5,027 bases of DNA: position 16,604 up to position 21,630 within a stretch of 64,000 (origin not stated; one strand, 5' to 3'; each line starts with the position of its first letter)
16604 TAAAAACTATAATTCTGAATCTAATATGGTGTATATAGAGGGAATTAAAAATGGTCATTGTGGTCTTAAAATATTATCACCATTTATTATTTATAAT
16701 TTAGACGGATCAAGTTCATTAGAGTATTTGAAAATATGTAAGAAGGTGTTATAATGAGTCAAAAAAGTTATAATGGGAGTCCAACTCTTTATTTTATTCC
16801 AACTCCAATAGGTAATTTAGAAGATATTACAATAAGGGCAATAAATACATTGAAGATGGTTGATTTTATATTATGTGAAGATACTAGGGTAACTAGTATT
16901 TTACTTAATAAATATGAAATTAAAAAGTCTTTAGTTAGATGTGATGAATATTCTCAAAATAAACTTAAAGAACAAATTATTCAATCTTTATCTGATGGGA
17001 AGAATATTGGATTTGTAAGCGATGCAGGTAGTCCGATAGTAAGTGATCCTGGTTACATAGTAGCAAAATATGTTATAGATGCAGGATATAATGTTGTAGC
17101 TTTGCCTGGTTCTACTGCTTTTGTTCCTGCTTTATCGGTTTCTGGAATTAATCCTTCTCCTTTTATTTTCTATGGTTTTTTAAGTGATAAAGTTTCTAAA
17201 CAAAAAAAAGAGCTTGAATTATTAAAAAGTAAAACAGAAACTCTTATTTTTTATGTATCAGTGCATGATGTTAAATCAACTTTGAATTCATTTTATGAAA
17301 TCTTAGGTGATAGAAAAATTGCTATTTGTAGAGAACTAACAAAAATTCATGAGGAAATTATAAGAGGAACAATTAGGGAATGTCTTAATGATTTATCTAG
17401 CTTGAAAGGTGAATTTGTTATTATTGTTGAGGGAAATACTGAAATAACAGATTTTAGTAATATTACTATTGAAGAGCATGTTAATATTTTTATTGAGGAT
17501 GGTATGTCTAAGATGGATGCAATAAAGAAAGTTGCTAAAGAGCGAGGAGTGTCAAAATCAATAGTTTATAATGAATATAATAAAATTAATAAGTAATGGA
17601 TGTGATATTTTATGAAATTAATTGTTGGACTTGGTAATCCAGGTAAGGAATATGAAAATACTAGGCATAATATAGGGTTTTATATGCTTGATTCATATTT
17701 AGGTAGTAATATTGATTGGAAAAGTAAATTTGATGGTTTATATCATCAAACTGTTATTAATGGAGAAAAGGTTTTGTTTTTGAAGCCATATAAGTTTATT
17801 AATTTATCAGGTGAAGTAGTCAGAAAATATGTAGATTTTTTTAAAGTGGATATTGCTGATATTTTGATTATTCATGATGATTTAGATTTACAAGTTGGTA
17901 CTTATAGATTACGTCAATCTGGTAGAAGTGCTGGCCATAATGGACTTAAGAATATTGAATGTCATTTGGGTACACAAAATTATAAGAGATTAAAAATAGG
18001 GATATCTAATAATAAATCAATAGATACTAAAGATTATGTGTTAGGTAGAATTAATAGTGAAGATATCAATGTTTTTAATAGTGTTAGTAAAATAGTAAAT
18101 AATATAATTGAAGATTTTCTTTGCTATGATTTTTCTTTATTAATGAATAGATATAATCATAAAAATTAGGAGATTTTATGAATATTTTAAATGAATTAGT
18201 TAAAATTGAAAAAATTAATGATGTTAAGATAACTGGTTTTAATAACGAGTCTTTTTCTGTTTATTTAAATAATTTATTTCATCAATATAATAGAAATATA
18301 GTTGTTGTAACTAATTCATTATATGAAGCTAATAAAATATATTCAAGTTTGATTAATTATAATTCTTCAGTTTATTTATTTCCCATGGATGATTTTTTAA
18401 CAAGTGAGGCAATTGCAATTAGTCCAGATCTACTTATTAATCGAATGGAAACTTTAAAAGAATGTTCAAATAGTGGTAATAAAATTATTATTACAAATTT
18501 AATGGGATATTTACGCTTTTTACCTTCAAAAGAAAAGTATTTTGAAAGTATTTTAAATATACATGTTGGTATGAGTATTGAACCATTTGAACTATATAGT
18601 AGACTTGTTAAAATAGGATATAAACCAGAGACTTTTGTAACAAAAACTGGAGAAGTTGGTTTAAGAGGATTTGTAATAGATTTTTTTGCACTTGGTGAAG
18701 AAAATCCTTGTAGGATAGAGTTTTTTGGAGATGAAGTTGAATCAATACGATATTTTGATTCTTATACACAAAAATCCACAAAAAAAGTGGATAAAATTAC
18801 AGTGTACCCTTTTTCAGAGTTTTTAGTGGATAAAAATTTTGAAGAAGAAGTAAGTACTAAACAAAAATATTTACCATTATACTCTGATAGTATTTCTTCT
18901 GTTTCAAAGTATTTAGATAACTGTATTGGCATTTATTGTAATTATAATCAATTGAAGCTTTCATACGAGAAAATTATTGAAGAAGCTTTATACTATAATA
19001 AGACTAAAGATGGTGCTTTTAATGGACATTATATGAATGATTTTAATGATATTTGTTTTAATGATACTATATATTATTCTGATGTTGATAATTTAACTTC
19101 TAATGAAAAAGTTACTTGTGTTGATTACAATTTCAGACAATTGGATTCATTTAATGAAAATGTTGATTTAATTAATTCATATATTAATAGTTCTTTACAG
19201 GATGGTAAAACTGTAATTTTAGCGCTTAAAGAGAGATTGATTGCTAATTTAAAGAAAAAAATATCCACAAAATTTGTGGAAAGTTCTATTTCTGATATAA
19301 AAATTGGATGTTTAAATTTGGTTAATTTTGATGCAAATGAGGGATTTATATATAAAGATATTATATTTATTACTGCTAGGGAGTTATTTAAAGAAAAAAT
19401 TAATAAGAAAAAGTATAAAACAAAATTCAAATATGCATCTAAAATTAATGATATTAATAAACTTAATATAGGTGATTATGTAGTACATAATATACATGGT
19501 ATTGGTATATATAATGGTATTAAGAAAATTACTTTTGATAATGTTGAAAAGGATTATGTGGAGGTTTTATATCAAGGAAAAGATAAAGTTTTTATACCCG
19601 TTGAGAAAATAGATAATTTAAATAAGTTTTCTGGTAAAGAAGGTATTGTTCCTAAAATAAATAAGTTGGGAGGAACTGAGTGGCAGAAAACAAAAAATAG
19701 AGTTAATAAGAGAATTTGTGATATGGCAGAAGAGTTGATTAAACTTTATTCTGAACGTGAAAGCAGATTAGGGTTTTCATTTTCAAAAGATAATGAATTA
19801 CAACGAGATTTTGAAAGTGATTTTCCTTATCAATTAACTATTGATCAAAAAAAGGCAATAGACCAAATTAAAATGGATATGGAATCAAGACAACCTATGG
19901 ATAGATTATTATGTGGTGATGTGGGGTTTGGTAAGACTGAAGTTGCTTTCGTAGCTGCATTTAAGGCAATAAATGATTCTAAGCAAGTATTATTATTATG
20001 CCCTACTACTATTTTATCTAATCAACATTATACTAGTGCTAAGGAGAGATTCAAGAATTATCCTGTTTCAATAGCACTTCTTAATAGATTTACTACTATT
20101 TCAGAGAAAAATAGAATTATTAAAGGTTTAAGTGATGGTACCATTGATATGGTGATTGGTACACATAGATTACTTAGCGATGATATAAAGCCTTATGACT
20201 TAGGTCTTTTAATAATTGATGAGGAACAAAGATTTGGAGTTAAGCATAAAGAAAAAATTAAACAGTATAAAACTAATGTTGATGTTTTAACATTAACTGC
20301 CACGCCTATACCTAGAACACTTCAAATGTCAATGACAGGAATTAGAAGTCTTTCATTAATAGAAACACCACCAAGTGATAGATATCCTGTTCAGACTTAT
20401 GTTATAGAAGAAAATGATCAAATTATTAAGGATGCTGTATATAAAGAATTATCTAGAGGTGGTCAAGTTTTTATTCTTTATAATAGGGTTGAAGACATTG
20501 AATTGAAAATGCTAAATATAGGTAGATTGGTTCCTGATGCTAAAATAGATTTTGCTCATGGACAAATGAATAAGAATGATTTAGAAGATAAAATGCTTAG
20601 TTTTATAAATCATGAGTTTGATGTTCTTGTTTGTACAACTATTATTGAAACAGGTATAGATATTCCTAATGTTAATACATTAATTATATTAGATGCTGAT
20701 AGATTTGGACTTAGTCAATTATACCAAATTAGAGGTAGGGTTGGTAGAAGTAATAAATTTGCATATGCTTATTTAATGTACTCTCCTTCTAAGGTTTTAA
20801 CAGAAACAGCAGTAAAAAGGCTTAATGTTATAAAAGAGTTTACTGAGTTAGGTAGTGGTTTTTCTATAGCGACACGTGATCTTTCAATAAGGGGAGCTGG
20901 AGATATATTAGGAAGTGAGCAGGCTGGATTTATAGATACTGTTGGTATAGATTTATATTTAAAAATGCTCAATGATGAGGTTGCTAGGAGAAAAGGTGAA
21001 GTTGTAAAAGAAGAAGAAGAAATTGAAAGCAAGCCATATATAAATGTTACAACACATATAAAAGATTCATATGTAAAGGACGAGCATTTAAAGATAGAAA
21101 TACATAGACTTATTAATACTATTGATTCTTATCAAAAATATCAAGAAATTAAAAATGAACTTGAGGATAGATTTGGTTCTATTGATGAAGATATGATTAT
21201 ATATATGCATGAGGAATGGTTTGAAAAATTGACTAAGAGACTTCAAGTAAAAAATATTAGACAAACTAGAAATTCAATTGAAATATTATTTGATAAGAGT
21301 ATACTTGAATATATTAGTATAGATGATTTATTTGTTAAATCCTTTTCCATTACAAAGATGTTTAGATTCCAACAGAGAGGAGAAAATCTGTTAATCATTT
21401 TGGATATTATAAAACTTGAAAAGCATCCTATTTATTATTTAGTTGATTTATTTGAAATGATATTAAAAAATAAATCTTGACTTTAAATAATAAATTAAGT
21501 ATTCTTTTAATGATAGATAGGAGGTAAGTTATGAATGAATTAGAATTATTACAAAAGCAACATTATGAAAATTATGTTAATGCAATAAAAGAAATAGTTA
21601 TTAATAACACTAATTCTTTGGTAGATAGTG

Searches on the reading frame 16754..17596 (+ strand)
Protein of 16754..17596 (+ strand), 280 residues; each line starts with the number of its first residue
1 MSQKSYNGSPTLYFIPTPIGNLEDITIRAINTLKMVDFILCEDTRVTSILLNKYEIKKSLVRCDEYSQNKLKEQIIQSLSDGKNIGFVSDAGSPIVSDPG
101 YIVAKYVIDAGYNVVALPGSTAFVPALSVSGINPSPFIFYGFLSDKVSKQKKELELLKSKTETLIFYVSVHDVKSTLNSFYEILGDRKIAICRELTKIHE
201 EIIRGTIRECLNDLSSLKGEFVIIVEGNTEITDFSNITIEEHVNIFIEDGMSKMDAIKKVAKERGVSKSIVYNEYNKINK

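Call 76: search_protein_families(library=pfam, proteins=[window:16754-17596:+], max_evalue=0.0001)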
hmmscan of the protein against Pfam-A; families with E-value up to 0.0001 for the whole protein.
window:16754-17596:+ (280 aa): 1 family
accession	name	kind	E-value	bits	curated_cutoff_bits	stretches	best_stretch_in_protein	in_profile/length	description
PF00590.25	TP_methylase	-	5.2e-28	98.9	27.8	1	11-209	1-210/212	Tetrapyrrole (Corrin/Porphyrin) Methylases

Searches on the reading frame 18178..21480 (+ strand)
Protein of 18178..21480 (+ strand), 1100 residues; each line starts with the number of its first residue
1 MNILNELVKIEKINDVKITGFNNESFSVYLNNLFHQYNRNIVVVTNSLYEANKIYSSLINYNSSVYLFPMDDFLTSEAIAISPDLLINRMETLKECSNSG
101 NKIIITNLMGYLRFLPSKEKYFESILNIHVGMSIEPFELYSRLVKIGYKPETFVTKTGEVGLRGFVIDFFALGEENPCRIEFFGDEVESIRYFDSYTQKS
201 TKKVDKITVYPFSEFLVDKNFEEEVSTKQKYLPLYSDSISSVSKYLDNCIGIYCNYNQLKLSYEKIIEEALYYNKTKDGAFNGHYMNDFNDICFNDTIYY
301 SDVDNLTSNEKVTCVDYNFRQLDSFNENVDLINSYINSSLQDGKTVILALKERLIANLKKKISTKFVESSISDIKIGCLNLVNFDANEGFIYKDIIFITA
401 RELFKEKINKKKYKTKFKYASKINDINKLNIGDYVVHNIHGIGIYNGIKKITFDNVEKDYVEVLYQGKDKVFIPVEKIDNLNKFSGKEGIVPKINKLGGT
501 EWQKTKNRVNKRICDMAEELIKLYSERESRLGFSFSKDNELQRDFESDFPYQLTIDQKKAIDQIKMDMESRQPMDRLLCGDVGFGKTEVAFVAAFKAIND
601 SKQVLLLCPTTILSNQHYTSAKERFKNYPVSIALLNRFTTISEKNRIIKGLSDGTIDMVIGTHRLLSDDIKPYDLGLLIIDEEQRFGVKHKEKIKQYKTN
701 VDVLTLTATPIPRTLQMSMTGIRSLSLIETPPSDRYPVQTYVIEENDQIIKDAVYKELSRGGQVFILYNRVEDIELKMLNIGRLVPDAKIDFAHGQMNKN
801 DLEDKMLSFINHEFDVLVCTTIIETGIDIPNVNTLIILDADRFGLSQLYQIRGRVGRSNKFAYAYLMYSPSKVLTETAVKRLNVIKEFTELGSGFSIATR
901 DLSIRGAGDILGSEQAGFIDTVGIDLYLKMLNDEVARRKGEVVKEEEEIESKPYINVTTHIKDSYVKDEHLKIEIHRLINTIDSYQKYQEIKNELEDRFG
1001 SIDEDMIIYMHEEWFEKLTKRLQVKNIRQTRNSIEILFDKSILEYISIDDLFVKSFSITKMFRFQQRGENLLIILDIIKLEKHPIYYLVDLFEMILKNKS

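Call 76: search_protein_families(library=pfam, proteins=[window:18178-21480:+], max_evalue=0.0001)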
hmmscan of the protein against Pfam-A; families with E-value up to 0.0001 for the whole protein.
window:18178-21480:+ (1100 aa): 6 families
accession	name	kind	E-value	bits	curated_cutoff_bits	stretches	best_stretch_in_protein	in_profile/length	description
PF00270.35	DEAD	-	1.1e-23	84.2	26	1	556-716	3-165/167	DEAD/DEAH box helicase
PF00271.37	Helicase_C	-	1.7e-23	83.4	23.5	1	753-858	5-109/110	Helicase conserved C-terminal domain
PF17757.6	UvrB_inter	-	2.5e-23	82.4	22.9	1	126-215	1-91/91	UvrB interaction domain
PF02559.22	CarD_TRCF_RID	-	3.8e-17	62.6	23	1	429-484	1-56/57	CarD-like/TRCF RID domain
PF03461.20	TRCF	-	2.6e-13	50.6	25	1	956-1040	2-86/95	TRCF domain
PF04851.21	ResIII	-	2.7e-11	44.1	22.5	1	553-710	4-162/164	Type III restriction enzyme, res subunit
